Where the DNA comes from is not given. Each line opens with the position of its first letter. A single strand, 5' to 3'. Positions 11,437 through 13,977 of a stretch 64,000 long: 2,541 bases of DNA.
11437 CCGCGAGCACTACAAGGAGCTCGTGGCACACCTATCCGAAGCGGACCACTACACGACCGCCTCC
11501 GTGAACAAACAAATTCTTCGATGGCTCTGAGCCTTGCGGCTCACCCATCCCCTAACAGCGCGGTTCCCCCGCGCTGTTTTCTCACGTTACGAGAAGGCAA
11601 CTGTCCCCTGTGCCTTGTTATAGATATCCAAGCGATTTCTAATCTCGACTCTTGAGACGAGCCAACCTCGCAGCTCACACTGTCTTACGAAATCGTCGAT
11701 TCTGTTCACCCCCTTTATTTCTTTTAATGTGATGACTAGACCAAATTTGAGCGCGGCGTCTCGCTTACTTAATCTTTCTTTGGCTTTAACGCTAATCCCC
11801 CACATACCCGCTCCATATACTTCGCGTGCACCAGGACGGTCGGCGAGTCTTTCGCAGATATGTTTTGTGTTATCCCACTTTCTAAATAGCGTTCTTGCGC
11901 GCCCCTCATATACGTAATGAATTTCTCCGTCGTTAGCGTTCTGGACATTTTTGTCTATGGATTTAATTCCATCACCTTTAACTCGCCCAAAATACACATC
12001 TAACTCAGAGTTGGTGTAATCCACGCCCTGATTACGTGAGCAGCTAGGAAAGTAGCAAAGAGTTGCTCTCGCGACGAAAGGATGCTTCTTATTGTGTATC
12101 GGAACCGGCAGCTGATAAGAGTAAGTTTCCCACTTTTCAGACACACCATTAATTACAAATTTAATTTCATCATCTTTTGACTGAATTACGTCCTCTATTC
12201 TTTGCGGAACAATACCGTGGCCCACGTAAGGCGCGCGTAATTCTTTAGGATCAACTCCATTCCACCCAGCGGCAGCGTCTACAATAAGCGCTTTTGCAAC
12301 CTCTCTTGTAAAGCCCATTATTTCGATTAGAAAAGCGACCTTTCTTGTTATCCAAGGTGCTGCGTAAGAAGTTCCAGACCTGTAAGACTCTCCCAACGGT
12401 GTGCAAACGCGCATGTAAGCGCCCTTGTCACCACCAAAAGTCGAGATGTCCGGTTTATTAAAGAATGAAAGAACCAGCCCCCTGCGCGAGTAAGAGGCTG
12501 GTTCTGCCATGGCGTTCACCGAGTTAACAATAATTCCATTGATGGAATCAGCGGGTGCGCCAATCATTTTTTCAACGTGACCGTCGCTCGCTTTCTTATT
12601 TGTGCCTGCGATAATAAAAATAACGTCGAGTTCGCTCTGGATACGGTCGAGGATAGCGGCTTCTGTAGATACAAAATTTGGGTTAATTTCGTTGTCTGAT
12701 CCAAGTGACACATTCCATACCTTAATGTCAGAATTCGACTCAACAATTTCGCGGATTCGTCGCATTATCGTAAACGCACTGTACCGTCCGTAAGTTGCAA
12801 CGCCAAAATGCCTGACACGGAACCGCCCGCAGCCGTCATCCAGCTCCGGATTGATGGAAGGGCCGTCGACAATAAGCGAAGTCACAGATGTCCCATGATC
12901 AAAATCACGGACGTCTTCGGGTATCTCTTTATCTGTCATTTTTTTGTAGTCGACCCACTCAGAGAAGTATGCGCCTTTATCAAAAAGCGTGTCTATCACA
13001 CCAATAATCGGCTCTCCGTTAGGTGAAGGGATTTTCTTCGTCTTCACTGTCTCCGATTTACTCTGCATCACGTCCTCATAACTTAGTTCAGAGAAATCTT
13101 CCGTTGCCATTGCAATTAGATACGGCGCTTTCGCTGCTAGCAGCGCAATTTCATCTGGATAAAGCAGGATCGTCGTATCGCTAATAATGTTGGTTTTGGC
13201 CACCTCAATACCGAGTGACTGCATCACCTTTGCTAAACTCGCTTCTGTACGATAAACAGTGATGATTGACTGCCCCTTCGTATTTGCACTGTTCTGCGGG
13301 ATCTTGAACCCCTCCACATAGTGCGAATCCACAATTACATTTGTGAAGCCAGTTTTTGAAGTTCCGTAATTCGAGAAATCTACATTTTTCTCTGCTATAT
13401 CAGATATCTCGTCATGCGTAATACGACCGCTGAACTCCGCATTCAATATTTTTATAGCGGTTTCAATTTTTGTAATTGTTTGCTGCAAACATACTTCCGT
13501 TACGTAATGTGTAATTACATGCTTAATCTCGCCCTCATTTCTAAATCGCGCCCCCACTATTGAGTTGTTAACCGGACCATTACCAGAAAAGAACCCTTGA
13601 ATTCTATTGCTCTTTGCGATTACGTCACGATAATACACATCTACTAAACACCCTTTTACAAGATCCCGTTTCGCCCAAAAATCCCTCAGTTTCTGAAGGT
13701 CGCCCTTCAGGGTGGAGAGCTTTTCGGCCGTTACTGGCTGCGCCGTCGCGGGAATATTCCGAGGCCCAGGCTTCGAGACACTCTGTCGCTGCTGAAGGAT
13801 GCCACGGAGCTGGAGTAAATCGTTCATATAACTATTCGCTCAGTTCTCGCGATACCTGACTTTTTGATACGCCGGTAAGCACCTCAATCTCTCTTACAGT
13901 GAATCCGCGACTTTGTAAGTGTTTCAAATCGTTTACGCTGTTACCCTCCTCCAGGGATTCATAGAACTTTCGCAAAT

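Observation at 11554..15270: Low-GC island encoding a translationally coupled AAA+ ATPase and S8 subtilase, resembling the IetAS defense architecture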

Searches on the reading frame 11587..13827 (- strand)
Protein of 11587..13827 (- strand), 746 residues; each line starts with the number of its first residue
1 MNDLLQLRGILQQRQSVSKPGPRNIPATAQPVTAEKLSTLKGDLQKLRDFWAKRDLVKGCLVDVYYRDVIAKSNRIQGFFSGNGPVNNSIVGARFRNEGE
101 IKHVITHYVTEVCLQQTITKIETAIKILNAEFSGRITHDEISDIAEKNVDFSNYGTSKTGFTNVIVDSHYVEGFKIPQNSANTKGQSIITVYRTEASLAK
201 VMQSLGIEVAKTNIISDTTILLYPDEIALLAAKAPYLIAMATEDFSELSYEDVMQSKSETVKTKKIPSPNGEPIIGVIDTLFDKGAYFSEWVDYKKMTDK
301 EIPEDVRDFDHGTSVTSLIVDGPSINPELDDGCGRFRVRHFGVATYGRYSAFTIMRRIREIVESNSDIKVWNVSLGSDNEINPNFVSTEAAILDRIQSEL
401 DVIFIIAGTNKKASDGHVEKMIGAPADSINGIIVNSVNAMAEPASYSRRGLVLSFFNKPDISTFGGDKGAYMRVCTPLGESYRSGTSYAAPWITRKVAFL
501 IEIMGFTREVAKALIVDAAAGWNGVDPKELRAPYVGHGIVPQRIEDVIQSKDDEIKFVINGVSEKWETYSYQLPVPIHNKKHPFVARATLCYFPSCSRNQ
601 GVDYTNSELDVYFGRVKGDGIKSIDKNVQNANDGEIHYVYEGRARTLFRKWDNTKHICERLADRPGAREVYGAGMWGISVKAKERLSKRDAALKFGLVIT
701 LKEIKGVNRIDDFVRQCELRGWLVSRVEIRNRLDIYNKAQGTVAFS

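Call 3: search_protein_families(library=pfam, proteins=[window:11587-13827:-], max_evalue=0.01)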
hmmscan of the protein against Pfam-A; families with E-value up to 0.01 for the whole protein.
window:11587-13827:- (746 aa): 1 family
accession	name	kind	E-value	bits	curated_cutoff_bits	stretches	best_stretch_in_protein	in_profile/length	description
PF00082.27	Peptidase_S8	-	7.2e-27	94.9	21.8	1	273-521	4-277/288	Subtilase family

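Call 4: search_protein_families(library=padloc, proteins=[window:11587-13827:-], max_evalue=0.01)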
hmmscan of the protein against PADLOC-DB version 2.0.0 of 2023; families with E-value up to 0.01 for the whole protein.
window:11587-13827:- (746 aa): 8 families
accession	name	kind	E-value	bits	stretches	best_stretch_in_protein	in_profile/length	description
PDLC02197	IetS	-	1.1e-62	210.4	1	243-733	226-747/749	-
PDLC02201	IetS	-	8.6e-46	154.5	1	238-617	220-626/781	-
PDLC02199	IetS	-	2e-35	120.2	1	257-720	297-807/826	-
PDLC02202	IetS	-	5.7e-25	85.7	1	260-710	285-751/780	-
PDLC02200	IetS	-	9.9e-22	74.9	1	273-733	270-774/780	-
PDLC04233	IetS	-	6.7e-11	39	1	363-412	411-460/855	-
PDLC02198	IetS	-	2.9e-06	23.5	1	356-415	344-403/795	-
PDLC03014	subtilase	-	0.0082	13.7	0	361-503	235-358/391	-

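Call 6: search_protein_families(library=ncbifam, proteins=[window:11587-13827:-], max_evalue=0.01)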
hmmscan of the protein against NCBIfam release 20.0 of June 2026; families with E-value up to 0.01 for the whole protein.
window:11587-13827:- (746 aa): 2 families
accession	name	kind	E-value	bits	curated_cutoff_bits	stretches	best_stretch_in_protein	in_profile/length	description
NF042956.1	IteS_antiphage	equivalog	2.4e-45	155.1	900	1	240-730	225-744/747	S8 family anti-phage peptidase IteS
TIGR03921.1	T7SS_mycosin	equivalog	0.002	17.3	278.75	0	365-500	113-243/353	type VII secretion-associated serine protease mycosin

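Call 15: find_encoding_contigs(protein=window:11587-13827:-, flank=10000, max_places=10)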
Protein window:11587-13827:- (746 aa): 10 contigs read that carry it; 9 places shown.
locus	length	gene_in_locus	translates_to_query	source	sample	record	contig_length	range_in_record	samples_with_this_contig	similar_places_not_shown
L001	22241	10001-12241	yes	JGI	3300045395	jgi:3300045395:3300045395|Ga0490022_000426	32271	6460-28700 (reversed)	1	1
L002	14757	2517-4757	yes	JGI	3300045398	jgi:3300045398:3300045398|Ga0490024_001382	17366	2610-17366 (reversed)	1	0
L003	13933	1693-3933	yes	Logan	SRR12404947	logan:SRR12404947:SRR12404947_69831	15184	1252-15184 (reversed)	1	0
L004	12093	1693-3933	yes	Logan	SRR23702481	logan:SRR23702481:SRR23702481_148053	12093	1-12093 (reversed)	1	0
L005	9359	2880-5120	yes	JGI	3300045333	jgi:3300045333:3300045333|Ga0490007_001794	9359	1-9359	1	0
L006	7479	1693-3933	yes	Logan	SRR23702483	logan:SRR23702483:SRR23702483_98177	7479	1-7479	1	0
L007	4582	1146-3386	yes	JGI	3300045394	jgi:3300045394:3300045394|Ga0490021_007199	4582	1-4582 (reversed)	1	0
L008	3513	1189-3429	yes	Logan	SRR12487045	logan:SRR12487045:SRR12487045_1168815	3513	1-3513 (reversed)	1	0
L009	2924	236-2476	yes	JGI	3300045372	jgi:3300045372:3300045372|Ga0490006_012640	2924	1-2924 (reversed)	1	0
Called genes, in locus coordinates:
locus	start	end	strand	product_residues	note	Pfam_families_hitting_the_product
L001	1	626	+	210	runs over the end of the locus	PF09335:VTT_dom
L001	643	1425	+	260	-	PF13644:DKNYY (weak)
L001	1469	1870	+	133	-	PF03073:TspO_MBR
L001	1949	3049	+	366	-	PF13521:AAA_28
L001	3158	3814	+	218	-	PF13487:HD_5, PF01966:HD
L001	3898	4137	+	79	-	-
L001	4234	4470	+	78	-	-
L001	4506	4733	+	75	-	-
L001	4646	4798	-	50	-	-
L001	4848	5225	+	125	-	PF00903:Glyoxalase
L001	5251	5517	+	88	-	-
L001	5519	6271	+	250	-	PF00175:NAD_binding_1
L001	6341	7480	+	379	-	PF14790:THDPS_N, PF14789:THDPS_M (weak), PF14602:Hexapep_2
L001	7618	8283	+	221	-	-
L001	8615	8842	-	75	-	-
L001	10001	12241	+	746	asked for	PF00082:Peptidase_S8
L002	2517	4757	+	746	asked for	PF00082:Peptidase_S8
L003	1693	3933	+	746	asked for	PF00082:Peptidase_S8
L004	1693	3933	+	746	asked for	PF00082:Peptidase_S8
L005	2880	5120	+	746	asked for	PF00082:Peptidase_S8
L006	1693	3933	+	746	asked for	PF00082:Peptidase_S8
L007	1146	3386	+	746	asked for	PF00082:Peptidase_S8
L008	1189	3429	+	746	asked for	PF00082:Peptidase_S8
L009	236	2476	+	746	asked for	PF00082:Peptidase_S8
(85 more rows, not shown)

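Call 18: find_homologous_proteins(query=window:11587-13827:-, max_evalue=0.00001)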
Query window:11587-13827:- (746 aa): 6937 proteins with E <= 0.00001 among 8000 candidates; the best 120 are listed.
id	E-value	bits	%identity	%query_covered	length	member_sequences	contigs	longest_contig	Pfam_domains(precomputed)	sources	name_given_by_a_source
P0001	0.0e+0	1188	67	100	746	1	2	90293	PF00082.28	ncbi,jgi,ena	jgi:hypothetical protein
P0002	0.0e+0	1185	68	100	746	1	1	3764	PF00082.28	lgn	-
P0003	0.0e+0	1176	67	100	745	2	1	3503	PF00082.28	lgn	-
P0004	0.0e+0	1169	66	100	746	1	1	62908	PF00082.28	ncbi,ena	-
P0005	0.0e+0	1167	66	100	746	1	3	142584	PF00082.28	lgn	-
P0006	0.0e+0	1165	66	100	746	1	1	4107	PF00082.28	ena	-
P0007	0.0e+0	1155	67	100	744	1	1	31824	PF00082.28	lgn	-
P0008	0.0e+0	1155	66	100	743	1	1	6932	PF00082.28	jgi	jgi:hypothetical protein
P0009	0.0e+0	1154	65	100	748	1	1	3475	PF00082.28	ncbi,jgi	ncbi:MAG: S8 family peptidase [Janthinobacterium sp.]|jgi:hypothetical protein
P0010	0.0e+0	1149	65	100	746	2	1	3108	PF00082.28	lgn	-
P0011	0.0e+0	1147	66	100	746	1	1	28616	PF00082.28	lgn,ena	-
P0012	0.0e+0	1145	66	100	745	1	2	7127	PF00082.28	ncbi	-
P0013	0.0e+0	1142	64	100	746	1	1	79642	PF00082.28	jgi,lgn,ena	-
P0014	0.0e+0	1142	64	100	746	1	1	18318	PF00082.28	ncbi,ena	-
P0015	0.0e+0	1136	64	100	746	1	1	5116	PF00082.28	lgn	-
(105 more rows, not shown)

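Call 19: search_dna_similar(query=window:11587-13827:-, collection=plasmids, mode=protein, max_rows=30, rows=spread)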
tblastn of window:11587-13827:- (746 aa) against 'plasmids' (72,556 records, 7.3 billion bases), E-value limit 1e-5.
Records with a match: 63; places in all: 63; records where one place covers at least 80% of the query: 18.
Best place of each record, by identity: <60% 63.
By first word of the organism name: Clostridium 13; Enterococcus 10; Bradyrhizobium 4; Rhizobium 3; Streptomyces 3; Xanthomonas 3; Macrococcoides 2; Agrobacterium 2; Acinetobacter 2; Kitasatospora 2; and 19 more.
By predicted mobility (MOB-suite, as given by PLSDB): mobilizable 22; conjugative 21; non-mobilizable 20.
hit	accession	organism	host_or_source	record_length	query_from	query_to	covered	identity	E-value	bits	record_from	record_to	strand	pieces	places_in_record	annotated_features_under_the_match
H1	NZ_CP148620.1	Clostridium perfringens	-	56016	21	745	97%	55.4%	0e+0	828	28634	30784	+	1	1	S8 family peptidase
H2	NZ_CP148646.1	Clostridium perfringens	-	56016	21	745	97%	55.4%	0e+0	828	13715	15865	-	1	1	S8 family peptidase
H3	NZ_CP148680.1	Clostridium perfringens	Mammal,single cell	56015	21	745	97%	55.4%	0e+0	828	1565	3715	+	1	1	S8 family peptidase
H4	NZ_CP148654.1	Clostridium perfringens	Homo sapiens,single cell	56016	21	745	97%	55.4%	0e+0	828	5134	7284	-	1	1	S8 family peptidase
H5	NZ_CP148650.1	Clostridium perfringens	Homo sapiens,single cell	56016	21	745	97%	55.4%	0e+0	828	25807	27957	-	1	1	S8 family peptidase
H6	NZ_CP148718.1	Clostridium perfringens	Dog,single cell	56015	21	745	97%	55.4%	0e+0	827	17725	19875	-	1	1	S8 family peptidase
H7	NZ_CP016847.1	Carnobacterium maltaromaticum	cell culture,poultry meat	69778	32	745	96%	48.2%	0e+0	685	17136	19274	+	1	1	S8 family peptidase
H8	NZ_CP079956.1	Macrococcus sp. 19Msa1099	pure culture,pork meat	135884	37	745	95%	42.2%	6e-174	560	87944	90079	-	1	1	S8 family peptidase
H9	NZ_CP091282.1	Macrococcoides canis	cultured bacterial source,environment ...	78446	18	745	98%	40.8%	2e-171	553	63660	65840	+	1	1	S8 family peptidase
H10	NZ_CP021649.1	Acidovorax sp. T1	-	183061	266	732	63%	25.4%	3e-21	107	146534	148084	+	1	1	iteS: S8 family anti-phage peptidase IteS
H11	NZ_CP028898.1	Dongshaea marina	bacteria cell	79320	261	733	63%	23.5%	2e-15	89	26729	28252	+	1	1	iteS: S8 family anti-phage peptidase IteS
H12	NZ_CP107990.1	Streptomyces canus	-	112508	309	735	57%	25.3%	3e-10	72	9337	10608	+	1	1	S8 family peptidase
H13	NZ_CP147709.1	Bradyrhizobium septentrionale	Glycine max,cell culture,Root nodule ...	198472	273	703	58%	24.9%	9e-13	80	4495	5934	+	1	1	S8 family peptidase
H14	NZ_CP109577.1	Streptomyces sp. NBC_01369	-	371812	309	729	56%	25.1%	1e-10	73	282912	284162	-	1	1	S8 family peptidase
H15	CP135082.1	Agrobacterium pusense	Single cell,Heavy rainforest soil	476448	304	718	56%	24.4%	1e-10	73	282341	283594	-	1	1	record has no annotation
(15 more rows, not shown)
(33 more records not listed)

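Call 20: find_encoding_contigs(protein=P0001, flank=6000, max_places=2)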
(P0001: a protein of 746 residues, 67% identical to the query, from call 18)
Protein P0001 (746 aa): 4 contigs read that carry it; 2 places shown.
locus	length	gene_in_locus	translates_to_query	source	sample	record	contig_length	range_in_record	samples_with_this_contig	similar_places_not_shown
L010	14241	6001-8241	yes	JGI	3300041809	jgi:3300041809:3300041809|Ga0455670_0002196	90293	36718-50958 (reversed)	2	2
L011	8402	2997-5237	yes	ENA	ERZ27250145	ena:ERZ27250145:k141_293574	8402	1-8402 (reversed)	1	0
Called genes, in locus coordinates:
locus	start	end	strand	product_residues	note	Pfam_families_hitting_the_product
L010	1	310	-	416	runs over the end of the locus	PF02491:SHS2_FTSA, PF06723:MreB_Mbl, PF11104:PilM_2 (weak), PF14450:FtsA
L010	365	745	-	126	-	PF02130:YbeY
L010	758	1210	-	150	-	PF09424:YqeY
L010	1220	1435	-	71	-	PF01165:Ribosomal_S21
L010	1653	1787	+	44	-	-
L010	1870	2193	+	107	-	-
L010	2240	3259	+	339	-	PF00814:TsaD, PF22521:HypF_C_2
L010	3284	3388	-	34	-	-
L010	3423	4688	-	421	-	PF13742:tRNA_anti_2, PF01336:tRNA_anti-codon, PF02601:Exonuc_VII_L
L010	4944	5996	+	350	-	PF07728:AAA_5 (faint), PF00004:AAA, PF07724:AAA_2 (weak)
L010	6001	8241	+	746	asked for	PF00082:Peptidase_S8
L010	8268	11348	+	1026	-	PF00580:UvrD-helicase, PF13245:AAA_19, PF13361:UvrD_C, PF13538:UvrD_C_2 (faint), PF12705:PDDEXK_1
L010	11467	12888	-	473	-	PF02934:GatB_N, PF02637:GatB_Yqey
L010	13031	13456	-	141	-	PF03946:Ribosomal_L11_N, PF00298:Ribosomal_L11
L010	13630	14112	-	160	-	PF00436:SSB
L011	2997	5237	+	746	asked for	PF00082:Peptidase_S8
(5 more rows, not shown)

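Call 39: search_solved_structures(query=A1, max_evalue=0.001)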
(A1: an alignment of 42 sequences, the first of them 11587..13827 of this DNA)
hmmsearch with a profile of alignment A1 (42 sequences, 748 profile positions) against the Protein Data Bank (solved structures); distinct sequences matched with E-value up to 0.001: 3.
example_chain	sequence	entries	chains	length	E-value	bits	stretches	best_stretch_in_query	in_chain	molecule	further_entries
9ues_B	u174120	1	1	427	3.2e-06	28.5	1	274-501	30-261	Subtilisin-like serine protease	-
3afg_A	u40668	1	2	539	5.7e-06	27.7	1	272-501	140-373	Subtilisin-like serine protease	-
8gko_C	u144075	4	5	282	0.00024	22.3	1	397-507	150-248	Alkaline protease 1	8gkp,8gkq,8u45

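Call 50: predict_structure(alignment_id=A1)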
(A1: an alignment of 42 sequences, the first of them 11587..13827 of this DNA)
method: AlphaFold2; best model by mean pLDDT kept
length: 746 residues; sequences in the alignment: 42
mean_pLDDT: 74.8   pTM: 0.60
mean pLDDT of the five models: 74.8, 74.2, 72.0, 68.1, 55.6
residues with pLDDT >= 90: 147; 70-90: 373; 50-70: 130; < 50: 96
segments of 3 or more residues with pLDDT < 50: 1-16, 247-263, 449-457, 599-603, 626-650, 730-746
pLDDT, mean of each block of 10 residues (from residue 1): 34 44 82 93 93 84 90 84 76 81 90 91 93 90 81 87 92 88 70 85 85 80 83 86 54 39 64 91 90 91 86 90 77 89 81 86 95 72 60 85 85 61 66 75 59 47 61 83 80 91 90 87 56 59 83 86 72 79 84 66 60 77 52 33 40 70 67 73 62 83 82 82 63 37 34
secondary structure, 60 per line:
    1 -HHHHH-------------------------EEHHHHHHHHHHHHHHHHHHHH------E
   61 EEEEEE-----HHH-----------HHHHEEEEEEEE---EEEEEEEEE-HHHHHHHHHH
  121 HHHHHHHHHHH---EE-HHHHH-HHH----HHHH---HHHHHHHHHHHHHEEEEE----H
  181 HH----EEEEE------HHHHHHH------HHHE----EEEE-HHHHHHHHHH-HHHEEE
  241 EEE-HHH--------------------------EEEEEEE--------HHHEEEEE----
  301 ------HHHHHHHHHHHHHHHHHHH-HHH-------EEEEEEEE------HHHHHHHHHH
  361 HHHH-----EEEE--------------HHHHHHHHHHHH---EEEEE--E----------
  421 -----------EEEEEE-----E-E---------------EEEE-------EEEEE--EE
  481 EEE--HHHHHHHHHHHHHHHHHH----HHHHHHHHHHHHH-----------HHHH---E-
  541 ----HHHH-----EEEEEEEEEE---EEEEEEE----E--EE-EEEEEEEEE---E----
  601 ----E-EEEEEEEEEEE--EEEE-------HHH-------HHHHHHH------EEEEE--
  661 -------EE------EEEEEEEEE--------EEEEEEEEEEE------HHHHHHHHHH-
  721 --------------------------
elements in order (helices of 4 or more, strands of 3 or more residues): H2-6 H34-53 E60-66 H86-89 E90-97 E101-109 H111-131 H138-142 H151-154 H158-170 E171-175 E187-191 H198-204 E219-222 H224-233 E238-243 E274-280 E292-296 H307-325 E337-344 H351-364 E370-373 H388-399 E403-407 E432-437 E461-464 E472-476 E479-483 H486-503 H508-520 H532-535 H545-548 E554-563 E567-573 E584-592 E607-617 E620-623 H641-647 E654-658 E676-684 E693-703 H710-719

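Call 57: get_annotated_region(hit=H10, flank=4000)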
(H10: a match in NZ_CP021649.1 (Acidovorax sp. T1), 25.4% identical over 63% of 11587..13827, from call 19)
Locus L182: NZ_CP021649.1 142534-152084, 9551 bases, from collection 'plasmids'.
description: Acidovorax sp. T1 plasmid p1-T1, complete sequence
organism: Acidovorax sp. T1 (NCBI taxid 1858609)
taxonomy: Bacteria; Pseudomonadota; Betaproteobacteria; Burkholderiales; Comamonadaceae; Acidovorax; Acidovorax sp. T1
host: -; source: -; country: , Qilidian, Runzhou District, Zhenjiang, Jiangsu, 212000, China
typing (MOB-suite, as given by PLSDB): mobilizable; replicon rep_cluster_2238; relaxase MOBP
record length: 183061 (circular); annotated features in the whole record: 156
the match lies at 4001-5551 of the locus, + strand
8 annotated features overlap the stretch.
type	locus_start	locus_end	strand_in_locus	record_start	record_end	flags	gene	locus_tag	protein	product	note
CDS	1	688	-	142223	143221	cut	-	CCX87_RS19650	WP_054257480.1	DNA-binding protein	-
CDS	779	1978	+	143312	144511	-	-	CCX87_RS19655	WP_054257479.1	site-specific integrase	GO:0015074 - DNA integration [Evidence IEA]; GO:0006310 - DNA recombination [Evidence IEA]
CDS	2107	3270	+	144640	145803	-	iteA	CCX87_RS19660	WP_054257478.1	anti-phage ATPase IteA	GO:0051607 - defense response to virus [Evidence IEA]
CDS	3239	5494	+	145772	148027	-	iteS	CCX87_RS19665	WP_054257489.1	S8 family anti-phage peptidase IteS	GO:0051607 - defense response to virus [Evidence IEA]; GO:0006508 - proteolysis [Evidence IEA]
CDS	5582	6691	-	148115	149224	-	-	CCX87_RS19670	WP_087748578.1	Shedu immune nuclease family protein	-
CDS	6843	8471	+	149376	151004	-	istA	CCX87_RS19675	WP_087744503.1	IS21 family transposase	-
CDS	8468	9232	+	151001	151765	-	istB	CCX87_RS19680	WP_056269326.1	IS21-like element helper ATPase IstB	-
CDS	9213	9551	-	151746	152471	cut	-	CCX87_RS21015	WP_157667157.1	hypothetical protein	-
